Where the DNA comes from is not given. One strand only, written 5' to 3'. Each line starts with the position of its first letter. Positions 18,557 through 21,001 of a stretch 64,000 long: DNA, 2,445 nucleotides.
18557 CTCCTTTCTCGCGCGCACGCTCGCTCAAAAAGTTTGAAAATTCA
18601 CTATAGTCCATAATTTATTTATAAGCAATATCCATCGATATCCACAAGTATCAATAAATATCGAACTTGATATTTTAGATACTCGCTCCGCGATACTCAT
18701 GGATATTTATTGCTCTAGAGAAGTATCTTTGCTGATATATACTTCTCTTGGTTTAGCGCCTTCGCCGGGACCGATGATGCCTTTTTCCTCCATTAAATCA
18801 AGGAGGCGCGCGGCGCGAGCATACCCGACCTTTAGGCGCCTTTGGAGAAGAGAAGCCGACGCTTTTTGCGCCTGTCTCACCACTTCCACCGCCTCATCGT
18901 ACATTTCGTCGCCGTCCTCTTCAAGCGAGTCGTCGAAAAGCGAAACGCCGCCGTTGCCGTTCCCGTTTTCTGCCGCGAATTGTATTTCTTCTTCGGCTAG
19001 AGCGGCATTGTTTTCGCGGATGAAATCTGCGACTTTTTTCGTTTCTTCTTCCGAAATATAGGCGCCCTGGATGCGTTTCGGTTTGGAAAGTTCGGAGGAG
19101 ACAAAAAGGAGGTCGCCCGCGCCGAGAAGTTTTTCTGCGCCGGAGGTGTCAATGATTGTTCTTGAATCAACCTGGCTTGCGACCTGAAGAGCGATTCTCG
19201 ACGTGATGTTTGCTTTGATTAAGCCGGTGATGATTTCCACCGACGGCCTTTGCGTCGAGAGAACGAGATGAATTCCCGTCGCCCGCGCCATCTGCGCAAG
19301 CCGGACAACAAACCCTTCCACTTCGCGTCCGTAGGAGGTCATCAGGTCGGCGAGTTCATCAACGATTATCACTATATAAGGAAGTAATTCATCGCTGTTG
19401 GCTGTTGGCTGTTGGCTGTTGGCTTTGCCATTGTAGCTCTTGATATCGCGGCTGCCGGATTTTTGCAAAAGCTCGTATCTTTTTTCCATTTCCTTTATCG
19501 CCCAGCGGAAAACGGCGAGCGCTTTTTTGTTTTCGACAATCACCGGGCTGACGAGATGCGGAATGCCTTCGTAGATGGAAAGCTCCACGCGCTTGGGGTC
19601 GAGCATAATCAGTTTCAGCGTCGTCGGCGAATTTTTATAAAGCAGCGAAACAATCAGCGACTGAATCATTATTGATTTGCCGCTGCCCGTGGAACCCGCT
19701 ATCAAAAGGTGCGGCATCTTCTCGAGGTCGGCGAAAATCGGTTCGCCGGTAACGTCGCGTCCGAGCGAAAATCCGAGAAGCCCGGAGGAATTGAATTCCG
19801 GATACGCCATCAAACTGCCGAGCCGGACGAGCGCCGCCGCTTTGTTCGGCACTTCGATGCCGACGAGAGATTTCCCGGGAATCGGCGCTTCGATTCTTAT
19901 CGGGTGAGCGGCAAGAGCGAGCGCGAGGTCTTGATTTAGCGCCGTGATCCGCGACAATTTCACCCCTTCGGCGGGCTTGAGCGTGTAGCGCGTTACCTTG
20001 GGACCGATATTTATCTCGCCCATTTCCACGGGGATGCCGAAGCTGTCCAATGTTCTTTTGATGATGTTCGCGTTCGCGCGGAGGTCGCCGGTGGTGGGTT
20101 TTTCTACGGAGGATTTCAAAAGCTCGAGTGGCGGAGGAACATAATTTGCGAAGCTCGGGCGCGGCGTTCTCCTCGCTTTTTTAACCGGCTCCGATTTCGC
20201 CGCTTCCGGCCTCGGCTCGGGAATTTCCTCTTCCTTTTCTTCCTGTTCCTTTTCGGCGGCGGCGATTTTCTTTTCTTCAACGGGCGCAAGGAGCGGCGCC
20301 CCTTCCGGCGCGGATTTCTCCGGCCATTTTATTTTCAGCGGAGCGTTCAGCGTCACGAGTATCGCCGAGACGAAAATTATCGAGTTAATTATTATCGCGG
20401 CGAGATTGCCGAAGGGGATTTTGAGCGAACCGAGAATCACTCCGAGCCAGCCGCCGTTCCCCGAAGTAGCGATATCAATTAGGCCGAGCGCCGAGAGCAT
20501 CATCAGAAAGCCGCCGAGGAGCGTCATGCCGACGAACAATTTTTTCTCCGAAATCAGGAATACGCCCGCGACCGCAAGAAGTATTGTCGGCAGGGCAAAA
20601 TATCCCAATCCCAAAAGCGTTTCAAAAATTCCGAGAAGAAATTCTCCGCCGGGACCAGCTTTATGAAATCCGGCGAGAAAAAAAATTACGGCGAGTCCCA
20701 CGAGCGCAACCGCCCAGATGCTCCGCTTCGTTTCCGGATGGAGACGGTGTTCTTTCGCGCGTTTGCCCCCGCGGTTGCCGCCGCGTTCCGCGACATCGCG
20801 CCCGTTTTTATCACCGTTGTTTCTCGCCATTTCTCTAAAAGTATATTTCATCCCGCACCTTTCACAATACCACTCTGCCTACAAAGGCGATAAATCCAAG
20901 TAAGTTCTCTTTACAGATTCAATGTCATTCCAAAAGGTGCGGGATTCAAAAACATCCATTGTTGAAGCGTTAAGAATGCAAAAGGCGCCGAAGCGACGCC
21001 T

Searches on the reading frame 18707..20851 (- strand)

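Call 5: search_protein_families(library=pfam, proteins=[window:18707-20851:-], max_evalue=0.01)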
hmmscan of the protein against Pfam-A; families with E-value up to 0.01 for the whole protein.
window:18707-20851:- (714 aa): 5 families
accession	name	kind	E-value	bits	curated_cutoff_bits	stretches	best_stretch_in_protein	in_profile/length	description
PF01580.24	FtsK_SpoIIIE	-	4.9e-59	199.9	24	1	354-538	13-221/221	FtsK/SpoIIIE family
PF17854.6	FtsK_alpha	-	3.3e-29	101.5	22.9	1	240-336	2-101/101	FtsK alpha domain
PF09397.16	FtsK_gamma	-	1.5e-27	95.5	30.6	1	646-706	2-62/63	Ftsk gamma domain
PF01935.23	DUF87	-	2.9e-05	24.7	23.2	1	371-419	13-60/220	Helicase HerA, central domain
PF20703.3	nSTAND1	-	8e-05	22.9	27.1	1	364-533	18-159/379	Novel STAND NTPase 1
